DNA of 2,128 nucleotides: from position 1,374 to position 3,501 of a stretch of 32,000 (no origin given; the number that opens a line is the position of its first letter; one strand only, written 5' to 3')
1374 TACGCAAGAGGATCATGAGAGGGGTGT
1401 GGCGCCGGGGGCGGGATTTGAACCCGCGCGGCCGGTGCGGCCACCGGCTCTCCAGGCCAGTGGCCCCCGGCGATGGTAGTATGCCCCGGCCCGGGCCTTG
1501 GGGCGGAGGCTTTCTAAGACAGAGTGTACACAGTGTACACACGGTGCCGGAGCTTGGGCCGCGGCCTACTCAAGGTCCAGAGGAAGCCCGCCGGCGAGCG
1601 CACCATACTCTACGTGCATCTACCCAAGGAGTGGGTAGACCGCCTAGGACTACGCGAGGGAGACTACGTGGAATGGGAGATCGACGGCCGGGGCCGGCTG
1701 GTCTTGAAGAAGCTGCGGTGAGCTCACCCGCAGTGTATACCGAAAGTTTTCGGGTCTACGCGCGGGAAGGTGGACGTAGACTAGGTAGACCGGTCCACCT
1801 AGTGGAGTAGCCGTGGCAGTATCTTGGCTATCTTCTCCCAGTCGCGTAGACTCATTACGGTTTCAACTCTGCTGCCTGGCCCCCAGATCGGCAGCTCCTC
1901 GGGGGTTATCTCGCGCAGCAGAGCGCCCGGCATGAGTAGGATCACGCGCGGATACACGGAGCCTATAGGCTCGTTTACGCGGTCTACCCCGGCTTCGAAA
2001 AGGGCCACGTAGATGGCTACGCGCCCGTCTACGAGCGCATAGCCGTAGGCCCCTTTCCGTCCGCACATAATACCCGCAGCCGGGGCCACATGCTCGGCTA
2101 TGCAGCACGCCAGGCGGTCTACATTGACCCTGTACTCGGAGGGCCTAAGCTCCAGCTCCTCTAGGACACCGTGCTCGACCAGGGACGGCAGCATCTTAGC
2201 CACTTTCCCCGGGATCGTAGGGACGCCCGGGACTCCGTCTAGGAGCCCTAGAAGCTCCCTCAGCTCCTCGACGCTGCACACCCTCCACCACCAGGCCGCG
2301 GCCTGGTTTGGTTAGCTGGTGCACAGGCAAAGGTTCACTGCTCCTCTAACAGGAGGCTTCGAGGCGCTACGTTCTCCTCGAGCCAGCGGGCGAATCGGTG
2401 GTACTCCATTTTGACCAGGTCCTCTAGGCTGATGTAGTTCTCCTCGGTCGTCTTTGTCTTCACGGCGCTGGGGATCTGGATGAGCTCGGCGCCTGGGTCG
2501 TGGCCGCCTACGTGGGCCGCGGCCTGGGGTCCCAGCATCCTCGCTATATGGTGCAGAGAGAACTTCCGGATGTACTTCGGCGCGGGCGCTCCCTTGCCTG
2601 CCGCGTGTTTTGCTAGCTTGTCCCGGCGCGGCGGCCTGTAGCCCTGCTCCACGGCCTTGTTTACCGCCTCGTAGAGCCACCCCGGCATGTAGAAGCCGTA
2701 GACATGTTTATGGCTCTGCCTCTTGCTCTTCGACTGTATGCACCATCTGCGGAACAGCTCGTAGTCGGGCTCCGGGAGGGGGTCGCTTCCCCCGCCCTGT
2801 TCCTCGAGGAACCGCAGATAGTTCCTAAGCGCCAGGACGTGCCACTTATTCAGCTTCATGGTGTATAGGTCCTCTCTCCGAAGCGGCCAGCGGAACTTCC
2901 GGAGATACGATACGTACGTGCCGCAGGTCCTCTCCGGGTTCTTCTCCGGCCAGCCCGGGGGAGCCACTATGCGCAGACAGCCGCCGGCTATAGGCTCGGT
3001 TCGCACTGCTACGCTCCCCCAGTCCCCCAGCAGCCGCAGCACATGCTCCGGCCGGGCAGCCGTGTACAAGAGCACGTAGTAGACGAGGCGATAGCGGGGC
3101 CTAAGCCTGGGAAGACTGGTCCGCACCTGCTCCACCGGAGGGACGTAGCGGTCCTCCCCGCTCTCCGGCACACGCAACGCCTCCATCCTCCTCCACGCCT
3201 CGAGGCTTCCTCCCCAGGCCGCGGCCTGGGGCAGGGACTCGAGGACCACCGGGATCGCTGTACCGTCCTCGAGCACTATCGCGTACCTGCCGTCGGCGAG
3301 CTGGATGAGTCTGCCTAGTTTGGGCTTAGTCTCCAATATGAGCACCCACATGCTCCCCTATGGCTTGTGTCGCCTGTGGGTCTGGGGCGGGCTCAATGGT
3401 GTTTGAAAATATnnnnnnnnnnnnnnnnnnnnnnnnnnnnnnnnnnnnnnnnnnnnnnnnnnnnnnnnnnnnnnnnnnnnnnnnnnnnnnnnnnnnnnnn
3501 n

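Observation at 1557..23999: Hyper-iterated element-specific palindrome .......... (at least 33 copies; often extended to 14-20 bp perfect palindromes)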

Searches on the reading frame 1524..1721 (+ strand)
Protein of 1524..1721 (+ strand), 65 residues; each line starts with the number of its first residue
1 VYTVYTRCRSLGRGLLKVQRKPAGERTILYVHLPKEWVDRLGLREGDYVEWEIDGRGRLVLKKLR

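Call 48: search_protein_families(library=pfam, proteins=[window:1524-1721:+], max_evalue=0.05)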
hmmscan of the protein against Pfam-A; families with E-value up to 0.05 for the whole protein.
window:1524-1721:+ (65 aa): 1 family
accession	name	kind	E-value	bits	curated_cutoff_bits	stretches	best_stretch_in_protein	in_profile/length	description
PF04014.23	MazE_antitoxin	-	5.5e-12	45.9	24.7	1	31-64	10-43/48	Antidote-toxin recognition MazE, bacterial antitoxin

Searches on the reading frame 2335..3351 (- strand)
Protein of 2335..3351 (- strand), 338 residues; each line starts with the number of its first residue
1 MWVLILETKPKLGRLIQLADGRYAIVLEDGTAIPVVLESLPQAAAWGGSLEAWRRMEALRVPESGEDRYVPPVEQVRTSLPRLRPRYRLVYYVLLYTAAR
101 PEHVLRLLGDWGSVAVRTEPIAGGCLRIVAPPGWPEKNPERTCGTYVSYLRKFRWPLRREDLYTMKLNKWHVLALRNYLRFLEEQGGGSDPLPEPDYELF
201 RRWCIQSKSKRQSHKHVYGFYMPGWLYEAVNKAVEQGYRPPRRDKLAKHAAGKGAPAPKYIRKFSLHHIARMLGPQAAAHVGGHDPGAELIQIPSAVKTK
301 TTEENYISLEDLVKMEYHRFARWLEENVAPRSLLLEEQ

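Call 8: search_protein_families(library=pfam, proteins=[window:2335-3351:-], max_evalue=0.01)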
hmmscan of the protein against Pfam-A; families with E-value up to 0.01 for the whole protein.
window:2335-3351:- (338 aa): 1 family
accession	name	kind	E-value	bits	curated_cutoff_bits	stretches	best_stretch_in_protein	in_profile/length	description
PF16795.10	Phage_integr_3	-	0.0011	19.3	27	0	69-113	2-49/161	Archaeal phage integrase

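Call 61: search_protein_families(library=phrogs, proteins=[window:2335-3351:-], max_evalue=0.01)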
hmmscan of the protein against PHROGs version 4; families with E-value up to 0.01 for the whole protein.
window:2335-3351:- (338 aa): 1 family
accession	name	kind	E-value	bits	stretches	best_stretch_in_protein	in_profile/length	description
phrog_5127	-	integration and excision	3.9e-16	60.5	3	54-110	179-237/355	integrase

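Call 82: find_homologous_proteins(query=window:2335-3351:-, max_evalue=1e-8)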
Query window:2335-3351:- (338 aa): 10 proteins with E <= 1e-8 among 3831 candidates.
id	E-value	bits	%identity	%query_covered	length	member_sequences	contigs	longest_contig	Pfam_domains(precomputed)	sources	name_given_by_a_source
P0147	2.8e-226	768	100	99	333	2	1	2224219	-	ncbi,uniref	ncbi:hypothetical protein [Pyrodictium abyssi]|uniref:hypothetical protein n=1 Tax=Pyrodictium abyss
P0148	9.5e-99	349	47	58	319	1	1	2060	PF16795.11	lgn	-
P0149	4.3e-98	347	57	36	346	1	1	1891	PF16795.11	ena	-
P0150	8.6e-96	339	63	36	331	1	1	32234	PF16795.11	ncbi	-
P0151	1.5e-94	335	45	58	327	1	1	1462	PF16795.11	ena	-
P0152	1.6e-88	315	41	59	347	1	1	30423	PF16795.11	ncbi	-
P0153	1.1e-85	306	42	58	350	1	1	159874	PF16795.11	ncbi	-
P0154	1.8e-71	259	56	34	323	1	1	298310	PF16795.11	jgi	-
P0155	4.3e-56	209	57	27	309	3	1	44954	PF16795.11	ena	-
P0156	3.1e-46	176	61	28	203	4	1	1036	-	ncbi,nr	ncbi:MAG TPA: hypothetical protein EYP33_06015 [Pyrodictium sp.]|nr:hypothetical protein [Pyrodictiu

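Call 83: find_encoding_contigs(protein=P0150, flank=10000, max_places=1)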
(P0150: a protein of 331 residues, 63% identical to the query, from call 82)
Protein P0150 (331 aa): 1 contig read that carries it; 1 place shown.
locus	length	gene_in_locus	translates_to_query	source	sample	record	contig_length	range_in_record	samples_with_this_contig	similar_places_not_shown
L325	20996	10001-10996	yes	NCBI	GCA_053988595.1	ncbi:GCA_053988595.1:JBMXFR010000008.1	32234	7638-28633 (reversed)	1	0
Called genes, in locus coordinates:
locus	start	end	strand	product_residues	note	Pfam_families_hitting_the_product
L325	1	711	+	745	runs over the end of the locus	-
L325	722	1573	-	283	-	PF01699:Na_Ca_ex (faint)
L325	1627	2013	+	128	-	-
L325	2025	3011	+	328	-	-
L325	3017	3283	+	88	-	-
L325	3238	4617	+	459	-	-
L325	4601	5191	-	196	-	-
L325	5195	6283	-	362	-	-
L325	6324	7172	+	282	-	-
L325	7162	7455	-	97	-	PF04930:FUN14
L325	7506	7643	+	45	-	-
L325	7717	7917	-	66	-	-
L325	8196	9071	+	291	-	PF13338:AbiEi_4 (faint)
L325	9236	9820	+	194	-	-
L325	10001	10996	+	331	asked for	PF16795:Phage_integr_3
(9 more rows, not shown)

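Call 84: find_encoding_contigs(protein=P0153, flank=10000, max_places=1)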
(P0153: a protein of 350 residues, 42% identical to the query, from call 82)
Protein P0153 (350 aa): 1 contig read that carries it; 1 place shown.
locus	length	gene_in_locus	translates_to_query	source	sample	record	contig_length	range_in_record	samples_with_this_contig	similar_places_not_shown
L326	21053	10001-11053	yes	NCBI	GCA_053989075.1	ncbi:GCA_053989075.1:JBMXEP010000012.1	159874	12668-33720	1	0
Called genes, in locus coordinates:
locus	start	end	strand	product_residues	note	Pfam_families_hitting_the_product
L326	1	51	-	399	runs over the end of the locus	PF00437:T2SSE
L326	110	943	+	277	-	-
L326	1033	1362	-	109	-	-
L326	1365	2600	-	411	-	-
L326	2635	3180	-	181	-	-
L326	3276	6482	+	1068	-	PF13401:AAA_22 (faint), PF01935:DUF87, PF10412:TrwB_AAD_bind (faint), PF02534:T4SS-DNA_transf (weak), PF12696:TraG-D_C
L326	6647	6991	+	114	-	-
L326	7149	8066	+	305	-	-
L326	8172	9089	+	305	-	PF13338:AbiEi_4 (weak)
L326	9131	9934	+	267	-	-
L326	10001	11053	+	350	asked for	PF16795:Phage_integr_3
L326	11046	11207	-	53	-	PF04014:MazE_antitoxin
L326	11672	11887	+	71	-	-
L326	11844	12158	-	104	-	-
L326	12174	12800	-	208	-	PF06267:DUF1028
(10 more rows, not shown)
